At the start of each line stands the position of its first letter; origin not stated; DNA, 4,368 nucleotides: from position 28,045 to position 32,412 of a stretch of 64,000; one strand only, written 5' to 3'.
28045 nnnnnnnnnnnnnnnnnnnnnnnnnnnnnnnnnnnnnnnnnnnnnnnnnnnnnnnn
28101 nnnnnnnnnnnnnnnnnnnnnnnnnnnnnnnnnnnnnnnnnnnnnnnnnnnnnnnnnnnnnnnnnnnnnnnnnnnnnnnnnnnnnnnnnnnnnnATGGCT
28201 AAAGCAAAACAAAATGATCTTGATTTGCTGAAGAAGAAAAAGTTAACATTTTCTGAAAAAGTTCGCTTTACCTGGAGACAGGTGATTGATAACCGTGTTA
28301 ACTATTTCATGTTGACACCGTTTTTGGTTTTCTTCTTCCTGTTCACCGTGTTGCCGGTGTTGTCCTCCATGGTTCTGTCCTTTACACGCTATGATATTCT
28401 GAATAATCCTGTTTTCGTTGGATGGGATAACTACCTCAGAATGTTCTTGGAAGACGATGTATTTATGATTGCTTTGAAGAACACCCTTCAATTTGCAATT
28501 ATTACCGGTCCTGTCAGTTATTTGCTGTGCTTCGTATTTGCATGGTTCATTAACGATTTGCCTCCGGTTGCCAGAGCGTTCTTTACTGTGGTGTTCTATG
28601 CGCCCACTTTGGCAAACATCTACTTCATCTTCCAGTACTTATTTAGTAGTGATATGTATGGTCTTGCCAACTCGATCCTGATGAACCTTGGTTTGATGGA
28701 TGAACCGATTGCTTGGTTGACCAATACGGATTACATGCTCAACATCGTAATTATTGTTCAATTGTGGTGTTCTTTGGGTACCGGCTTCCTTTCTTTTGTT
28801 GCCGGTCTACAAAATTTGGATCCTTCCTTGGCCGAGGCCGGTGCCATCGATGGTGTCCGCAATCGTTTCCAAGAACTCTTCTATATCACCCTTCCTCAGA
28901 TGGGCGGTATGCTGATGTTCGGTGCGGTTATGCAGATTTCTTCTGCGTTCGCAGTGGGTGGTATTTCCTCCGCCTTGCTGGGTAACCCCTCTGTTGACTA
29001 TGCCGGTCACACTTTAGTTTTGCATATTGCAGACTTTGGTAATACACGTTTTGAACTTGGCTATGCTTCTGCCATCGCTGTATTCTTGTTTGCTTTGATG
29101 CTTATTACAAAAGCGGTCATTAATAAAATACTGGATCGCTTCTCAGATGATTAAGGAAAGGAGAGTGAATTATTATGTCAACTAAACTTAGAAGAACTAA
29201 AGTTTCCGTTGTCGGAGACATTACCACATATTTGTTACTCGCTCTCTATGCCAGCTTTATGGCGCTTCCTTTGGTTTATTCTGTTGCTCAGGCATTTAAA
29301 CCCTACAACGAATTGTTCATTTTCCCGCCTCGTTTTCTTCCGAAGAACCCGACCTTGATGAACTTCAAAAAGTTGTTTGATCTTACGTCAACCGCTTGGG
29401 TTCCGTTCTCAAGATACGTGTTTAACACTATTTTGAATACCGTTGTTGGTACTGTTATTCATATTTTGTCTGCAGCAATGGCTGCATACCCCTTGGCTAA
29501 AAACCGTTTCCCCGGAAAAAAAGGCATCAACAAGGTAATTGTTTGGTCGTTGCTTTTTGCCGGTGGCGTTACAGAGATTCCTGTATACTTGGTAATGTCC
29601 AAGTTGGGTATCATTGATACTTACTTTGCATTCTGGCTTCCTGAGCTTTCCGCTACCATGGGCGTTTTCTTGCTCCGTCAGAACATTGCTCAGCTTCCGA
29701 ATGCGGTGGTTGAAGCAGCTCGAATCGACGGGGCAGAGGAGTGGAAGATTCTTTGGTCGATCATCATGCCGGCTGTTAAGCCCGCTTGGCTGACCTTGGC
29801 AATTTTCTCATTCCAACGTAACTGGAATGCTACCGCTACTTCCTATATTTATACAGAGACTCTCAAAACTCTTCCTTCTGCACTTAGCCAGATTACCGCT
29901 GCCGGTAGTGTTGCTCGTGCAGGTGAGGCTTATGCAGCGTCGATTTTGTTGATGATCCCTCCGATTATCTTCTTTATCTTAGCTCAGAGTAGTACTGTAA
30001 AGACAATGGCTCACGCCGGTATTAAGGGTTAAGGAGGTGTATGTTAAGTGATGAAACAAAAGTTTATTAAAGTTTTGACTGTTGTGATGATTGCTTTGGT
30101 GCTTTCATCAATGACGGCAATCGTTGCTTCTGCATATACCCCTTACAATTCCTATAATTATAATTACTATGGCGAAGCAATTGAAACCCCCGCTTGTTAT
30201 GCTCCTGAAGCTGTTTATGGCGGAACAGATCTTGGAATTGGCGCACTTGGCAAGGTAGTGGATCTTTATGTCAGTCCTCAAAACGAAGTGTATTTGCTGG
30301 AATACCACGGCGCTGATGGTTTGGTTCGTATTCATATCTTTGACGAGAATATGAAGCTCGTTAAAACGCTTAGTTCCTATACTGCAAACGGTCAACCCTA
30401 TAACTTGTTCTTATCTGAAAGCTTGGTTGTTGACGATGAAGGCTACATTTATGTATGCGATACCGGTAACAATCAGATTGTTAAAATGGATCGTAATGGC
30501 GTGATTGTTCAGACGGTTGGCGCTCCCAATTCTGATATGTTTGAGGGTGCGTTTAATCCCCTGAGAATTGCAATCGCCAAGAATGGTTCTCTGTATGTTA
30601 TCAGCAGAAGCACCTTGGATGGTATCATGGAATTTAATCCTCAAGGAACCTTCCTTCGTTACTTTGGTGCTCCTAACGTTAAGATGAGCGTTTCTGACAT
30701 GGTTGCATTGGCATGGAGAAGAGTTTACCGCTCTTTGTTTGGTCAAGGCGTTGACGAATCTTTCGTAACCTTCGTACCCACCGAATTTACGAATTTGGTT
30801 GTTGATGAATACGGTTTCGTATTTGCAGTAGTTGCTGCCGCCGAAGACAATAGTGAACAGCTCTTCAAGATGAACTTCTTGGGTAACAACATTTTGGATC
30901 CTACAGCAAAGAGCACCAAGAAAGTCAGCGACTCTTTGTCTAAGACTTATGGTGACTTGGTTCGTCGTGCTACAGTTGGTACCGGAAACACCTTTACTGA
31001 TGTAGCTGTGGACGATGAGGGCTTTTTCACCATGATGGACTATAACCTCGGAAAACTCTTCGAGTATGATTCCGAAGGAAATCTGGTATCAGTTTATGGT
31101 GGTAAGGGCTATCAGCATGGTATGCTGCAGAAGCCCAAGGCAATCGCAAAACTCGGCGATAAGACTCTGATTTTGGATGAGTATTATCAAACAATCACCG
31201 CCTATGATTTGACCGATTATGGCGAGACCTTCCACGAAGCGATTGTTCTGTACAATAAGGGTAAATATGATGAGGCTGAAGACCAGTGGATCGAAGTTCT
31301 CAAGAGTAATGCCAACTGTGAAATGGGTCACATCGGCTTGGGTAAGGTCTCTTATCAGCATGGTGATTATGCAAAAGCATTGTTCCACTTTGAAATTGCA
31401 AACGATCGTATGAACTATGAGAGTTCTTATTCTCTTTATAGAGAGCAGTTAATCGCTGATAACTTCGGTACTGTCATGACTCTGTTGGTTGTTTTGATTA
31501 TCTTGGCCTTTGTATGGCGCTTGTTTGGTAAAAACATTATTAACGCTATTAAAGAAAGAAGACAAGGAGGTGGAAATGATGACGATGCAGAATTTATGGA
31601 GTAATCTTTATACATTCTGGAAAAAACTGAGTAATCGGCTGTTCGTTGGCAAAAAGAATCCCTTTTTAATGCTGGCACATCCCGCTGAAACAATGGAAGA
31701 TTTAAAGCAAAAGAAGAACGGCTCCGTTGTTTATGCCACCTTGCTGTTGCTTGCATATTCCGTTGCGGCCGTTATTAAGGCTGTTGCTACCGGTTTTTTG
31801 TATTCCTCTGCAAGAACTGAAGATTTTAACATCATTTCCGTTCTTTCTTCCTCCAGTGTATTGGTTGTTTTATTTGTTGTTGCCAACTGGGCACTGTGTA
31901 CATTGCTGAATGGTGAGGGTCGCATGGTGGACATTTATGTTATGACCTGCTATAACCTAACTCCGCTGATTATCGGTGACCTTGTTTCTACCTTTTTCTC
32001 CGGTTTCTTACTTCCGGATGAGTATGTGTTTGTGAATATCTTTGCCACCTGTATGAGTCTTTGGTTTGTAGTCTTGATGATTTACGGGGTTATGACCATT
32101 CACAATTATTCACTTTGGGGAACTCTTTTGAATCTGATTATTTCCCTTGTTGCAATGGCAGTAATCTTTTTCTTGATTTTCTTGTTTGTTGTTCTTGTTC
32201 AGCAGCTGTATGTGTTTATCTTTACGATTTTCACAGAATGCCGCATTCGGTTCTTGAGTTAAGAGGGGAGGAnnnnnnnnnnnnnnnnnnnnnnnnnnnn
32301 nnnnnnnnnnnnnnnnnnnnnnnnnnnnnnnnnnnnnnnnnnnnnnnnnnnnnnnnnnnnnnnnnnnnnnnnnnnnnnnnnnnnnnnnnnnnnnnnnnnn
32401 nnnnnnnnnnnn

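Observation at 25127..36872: Eight-gene carbohydrate-ABC-like operon with no ATPase: one giant binding protein, two permease pairs and three non-transporter envelope proteins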

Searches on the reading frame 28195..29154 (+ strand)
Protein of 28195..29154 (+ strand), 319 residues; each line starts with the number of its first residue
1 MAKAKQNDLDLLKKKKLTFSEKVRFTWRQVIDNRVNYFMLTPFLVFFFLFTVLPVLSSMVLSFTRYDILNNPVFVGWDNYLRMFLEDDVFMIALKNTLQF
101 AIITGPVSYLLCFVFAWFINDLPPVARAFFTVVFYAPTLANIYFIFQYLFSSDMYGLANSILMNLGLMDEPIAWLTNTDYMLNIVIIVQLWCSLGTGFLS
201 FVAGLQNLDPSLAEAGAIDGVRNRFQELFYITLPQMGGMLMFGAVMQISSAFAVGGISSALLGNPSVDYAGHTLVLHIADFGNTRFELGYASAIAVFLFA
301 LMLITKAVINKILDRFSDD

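Call 3: search_protein_families(library=pfam, proteins=[window:28195-29154:+], max_evalue=0.01)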
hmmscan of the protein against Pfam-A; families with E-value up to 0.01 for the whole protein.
window:28195-29154:+ (319 aa): 1 family
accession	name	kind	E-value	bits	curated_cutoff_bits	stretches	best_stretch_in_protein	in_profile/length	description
PF00528.27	BPD_transp_1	-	2.6e-09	37.5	26.4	1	125-310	19-176/184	Binding-protein-dependent transport system inner membrane component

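Call 11: search_protein_families(library=ncbifam, proteins=[window:28195-29154:+], max_evalue=0.01)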
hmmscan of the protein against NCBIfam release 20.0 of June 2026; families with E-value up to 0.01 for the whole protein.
window:28195-29154:+ (319 aa): 5 families
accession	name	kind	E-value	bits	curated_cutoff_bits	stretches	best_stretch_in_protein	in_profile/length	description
NF007044.0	PRK09497.1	equivalog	1.8e-13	50.6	348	1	37-315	9-280/285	spermidine/putrescine ABC transporter permease PotB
NF007852.0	PRK10561.1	equivalog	2.1e-13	50.8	335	1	34-308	12-283/295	sn-glycerol-3-phosphate ABC transporter permease UgpA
NF040931.1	ABC_arch_GlcT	equivalog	2.8e-13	50.1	360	1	41-301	3-261/278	glucose ABC transporter permease GlcT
TIGR03262.1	PhnU2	equivalog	7.8e-06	24.8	593.25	1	40-252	7-202/546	putative 2-aminoethylphosphonate ABC transporter permease subunit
NF043074.1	MMSYN1_0196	equivalog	0.0019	17.5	350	0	37-313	11-263/277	spermidine/putrescine ABC transporter permease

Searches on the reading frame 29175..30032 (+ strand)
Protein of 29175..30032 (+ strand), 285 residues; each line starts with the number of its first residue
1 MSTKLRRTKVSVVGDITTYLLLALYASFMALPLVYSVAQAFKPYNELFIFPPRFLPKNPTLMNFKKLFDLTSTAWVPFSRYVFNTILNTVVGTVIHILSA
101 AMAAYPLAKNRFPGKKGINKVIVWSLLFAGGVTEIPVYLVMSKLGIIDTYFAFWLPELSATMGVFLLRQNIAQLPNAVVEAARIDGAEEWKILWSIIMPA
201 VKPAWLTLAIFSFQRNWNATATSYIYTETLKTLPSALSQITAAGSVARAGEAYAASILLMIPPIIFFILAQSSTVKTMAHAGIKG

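Call 3: search_protein_families(library=pfam, proteins=[window:29175-30032:+], max_evalue=0.01)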
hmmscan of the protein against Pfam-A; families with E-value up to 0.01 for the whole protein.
window:29175-30032:+ (285 aa): 1 family
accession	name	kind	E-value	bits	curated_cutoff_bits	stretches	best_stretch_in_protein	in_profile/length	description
PF00528.27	BPD_transp_1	-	7.7e-10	39.2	26.4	1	139-271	44-175/184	Binding-protein-dependent transport system inner membrane component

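Call 11: search_protein_families(library=ncbifam, proteins=[window:29175-30032:+], max_evalue=0.01)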
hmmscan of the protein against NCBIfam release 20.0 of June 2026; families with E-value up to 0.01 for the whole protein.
window:29175-30032:+ (285 aa): 15 families
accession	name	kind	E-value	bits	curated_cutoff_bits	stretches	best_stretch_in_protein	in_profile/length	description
NF008210.0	PRK10973.1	equivalog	3.5e-23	82.7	297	1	16-278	10-276/281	sn-glycerol-3-phosphate ABC transporter permease UgpE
NF040932.1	ABC_arch_GlcU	equivalog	3e-20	73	340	1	18-279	5-265/272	glucose ABC transporter permease GlcU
NF008231.0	PRK10998.1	equivalog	5.1e-10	39.4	261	1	16-285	14-296/296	maltose ABC transporter permease MalG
TIGR02139.1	permease_CysT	equivalog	1.5e-07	31.3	246.1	1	59-216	31-200/265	sulfate ABC transporter permease subunit CysT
NF007047.0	PRK09500.1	equivalog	3.5e-07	30.1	326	1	85-271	63-249/257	spermidine/putrescine ABC transporter permease PotC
TIGR01097.1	PhnE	equivalog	4.3e-07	29.7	216.7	1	17-219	9-198/252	phosphonate ABC transporter, permease protein PhnE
NF006939.0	PRK09421.1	equivalog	6.7e-07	28.9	262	1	90-250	20-200/230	molybdate ABC transporter permease subunit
TIGR01581.1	Mo_ABC_porter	hypoth_equivalog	4.1e-06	26.4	210.3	1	159-217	114-172/225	ABC transporter permease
NF008208.0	PRK10971.1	equivalog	9.6e-06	25.3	415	1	85-217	63-209/277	sulfate/thiosulfate ABC transporter permease CysT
NF011624.0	PRK15050.1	equivalog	3.2e-05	23.2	247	1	131-237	149-251/297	2-aminoethylphosphonate ABC transporter permease subunit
TIGR02141.1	modB_ABC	equivalog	0.00014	21.6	182.6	1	88-216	6-148/208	molybdate ABC transporter permease subunit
TIGR00969.1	3a0106s02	subfamily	0.00015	21.3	240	1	72-217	61-212/272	sulfate ABC transporter permease subunit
NF040839.1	tungstate_WtpB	equivalog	0.002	17.8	340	0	82-215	46-192/251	tungstate ABC transporter permease WtpB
TIGR03226.1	PhnU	equivalog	0.0023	17.5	283.45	1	136-237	172-269/311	2-aminoethylphosphonate ABC transporter permease subunit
NF043073.1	MMSYN1_0195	equivalog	0.0026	16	1250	1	77-218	54-197/1021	spermidine/putrescine ABC transporter permease/substrate-binding protein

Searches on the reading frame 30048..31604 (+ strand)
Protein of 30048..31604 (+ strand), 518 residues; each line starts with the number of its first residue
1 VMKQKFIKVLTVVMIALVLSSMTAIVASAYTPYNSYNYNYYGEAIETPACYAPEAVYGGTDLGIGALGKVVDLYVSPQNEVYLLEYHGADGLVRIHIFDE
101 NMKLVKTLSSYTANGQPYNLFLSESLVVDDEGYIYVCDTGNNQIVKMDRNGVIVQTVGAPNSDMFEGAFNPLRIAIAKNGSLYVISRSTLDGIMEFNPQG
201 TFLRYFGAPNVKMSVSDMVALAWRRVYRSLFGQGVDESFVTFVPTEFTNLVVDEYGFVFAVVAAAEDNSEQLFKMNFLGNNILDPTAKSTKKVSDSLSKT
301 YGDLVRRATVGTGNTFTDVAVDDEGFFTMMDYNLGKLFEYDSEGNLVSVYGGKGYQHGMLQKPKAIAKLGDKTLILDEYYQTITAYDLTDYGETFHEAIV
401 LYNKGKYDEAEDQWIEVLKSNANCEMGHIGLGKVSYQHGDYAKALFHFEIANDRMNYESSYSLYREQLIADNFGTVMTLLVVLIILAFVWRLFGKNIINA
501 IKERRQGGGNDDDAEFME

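Call 3: search_protein_families(library=pfam, proteins=[window:30048-31604:+], max_evalue=0.01)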
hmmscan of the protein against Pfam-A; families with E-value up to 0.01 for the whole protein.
window:30048-31604:+ (518 aa): 6 families
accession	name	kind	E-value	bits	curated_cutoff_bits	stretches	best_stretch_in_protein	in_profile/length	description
PF07719.23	TPR_2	-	7.6e-07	29.2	27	0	428-449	4-25/34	Tetratricopeptide repeat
PF01436.27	NHL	-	3.7e-05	24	20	1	125-146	6-27/28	NHL repeat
PF13432.12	TPR_16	-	0.0001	23.1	32.7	1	397-445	3-51/65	Tetratricopeptide repeat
PF08450.18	SGL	-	0.00036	20.6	26.3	0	125-161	188-224/246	SMP-30/Gluconolactonase/LRE-like region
PF00515.34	TPR_1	-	0.00055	20.1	27.8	0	398-421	8-31/34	Tetratricopeptide repeat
PF13449.12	Phytase-like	-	0.00099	19.5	27.6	1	102-161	47-108/284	Esterase-like activity of phytase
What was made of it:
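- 30051..31604 (+): Signal peptide, six-bladed NHL beta-propeller, TPR repeats, C-terminal TM anchor and a short cytoplasmic tail. Pfam (call 3).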

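Call 11: search_protein_families(library=ncbifam, proteins=[window:30048-31604:+], max_evalue=0.01)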
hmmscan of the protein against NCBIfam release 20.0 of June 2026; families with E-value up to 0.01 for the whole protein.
window:30048-31604:+ (518 aa): 5 families
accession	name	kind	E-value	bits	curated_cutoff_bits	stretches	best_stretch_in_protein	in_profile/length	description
NF035926.1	scyF_NHL_VPEP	equivalog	1.4e-11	44.2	350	1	91-208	122-238/376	scytonemin biosynthesis PEP-CTERM protein ScyF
NF033206.1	ScyE_fam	subfamily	0.0002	21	80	1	126-201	258-328/333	ScyD/ScyE family protein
NF047780.1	LIC12708_fam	subfamily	0.00068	18.6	150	0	124-164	60-99/391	LIC_12708 family protein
NF047521.1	LIC_11904_fam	equivalog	0.00068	18.3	400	1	94-198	235-350/398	LIC_11904 family protein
TIGR02917.1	PEP_TPR_lipo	equivalog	0.0034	15.3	312.2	1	395-450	265-320/899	XrtA/PEP-CTERM system TPR-repeat protein PrsT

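Call 82: search_solved_structures(query=A8, max_evalue=0.1)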
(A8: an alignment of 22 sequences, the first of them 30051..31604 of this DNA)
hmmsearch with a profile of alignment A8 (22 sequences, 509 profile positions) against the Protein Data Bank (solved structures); distinct sequences matched with E-value up to 0.1: 126 (the best 60 are shown).
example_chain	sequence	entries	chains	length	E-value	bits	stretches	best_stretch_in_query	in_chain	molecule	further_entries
3wwa_A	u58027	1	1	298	1.5e-60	208.4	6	63-143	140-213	Pizza7H protein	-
6qsd_A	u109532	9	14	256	1.4e-52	182.1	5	63-143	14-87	Pizza6S | Pizza6-S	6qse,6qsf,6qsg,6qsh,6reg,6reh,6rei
6f0t_A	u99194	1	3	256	3.6e-52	180.7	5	64-143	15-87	Pizza6-SFW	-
6rej_A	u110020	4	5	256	8.1e-52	179.6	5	63-143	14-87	Pizza6-SH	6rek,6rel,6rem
3ww9_A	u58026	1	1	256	1.3e-51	178.9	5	63-143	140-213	pizza6 protein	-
7zqg_A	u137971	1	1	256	6.1e-49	170.1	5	63-143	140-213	Pizza6-KSH-TSH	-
7zpw_A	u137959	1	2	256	1.5e-48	168.7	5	63-143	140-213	Pizza6-TSK-TSH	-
7zph_A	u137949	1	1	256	2.1e-48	168.3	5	63-143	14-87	Pizza6-TNK-RSH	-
6f0s_A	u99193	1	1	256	4.7e-48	167.1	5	63-143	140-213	Pizza6-SYW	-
7zcj_A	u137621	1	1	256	8.6e-48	166.3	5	63-143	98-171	Pizza6-TNH-TSH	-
7zpz_A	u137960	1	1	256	1.3e-47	165.8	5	63-143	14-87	Pizza6-TSR-TSH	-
7zq2_A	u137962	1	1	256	1.4e-47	165.6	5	63-143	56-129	Pizza6-RSH-TSH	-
9qhb_A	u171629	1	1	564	1.7e-45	158.7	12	392-445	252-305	Engineered tetratricopeptide repeat protein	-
6ren_A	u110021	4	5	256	8.4e-44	153.1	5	62-143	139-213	3fPizza6-SH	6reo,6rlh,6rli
6i38_A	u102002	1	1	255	4.7e-43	150.7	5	63-143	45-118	nv2Pizza6-AYW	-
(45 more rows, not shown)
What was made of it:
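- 30051..31604 (+): The profile matches NHL propellers such as the PknD sensor domain, and consensus TPR proteins (call 82).
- The NHL propeller resembles the extracellular sensor domain of PknD (call 82).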

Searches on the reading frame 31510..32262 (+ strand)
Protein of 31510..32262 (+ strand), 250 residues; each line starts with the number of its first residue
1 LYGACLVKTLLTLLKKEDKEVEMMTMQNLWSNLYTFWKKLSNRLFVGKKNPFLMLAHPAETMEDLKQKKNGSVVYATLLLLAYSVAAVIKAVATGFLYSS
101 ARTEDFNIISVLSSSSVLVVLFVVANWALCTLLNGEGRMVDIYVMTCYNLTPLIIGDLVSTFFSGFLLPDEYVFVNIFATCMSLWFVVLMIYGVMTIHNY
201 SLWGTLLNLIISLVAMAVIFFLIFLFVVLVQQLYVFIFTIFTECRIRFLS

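Call 3: search_protein_families(library=pfam, proteins=[window:31510-32262:+], max_evalue=0.01)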
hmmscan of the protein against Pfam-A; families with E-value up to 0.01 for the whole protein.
window:31510-32262:+ (250 aa): 1 family
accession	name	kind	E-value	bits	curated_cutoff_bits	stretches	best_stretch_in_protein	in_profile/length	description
PF04893.22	Yip1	-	6.6e-17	62.3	28.6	1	54-222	3-172/173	Yip1 domain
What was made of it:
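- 31576..32262 (+): Yip1-family membrane protein, 5 TM. It is the split partner of the NHL-TPR protein. Pfam E 6.6e-17 (call 3).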

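Call 11: search_protein_families(library=ncbifam, proteins=[window:31510-32262:+], max_evalue=0.01)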
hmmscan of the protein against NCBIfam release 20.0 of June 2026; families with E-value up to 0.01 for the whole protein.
window:31510-32262:+ (250 aa): 0 families
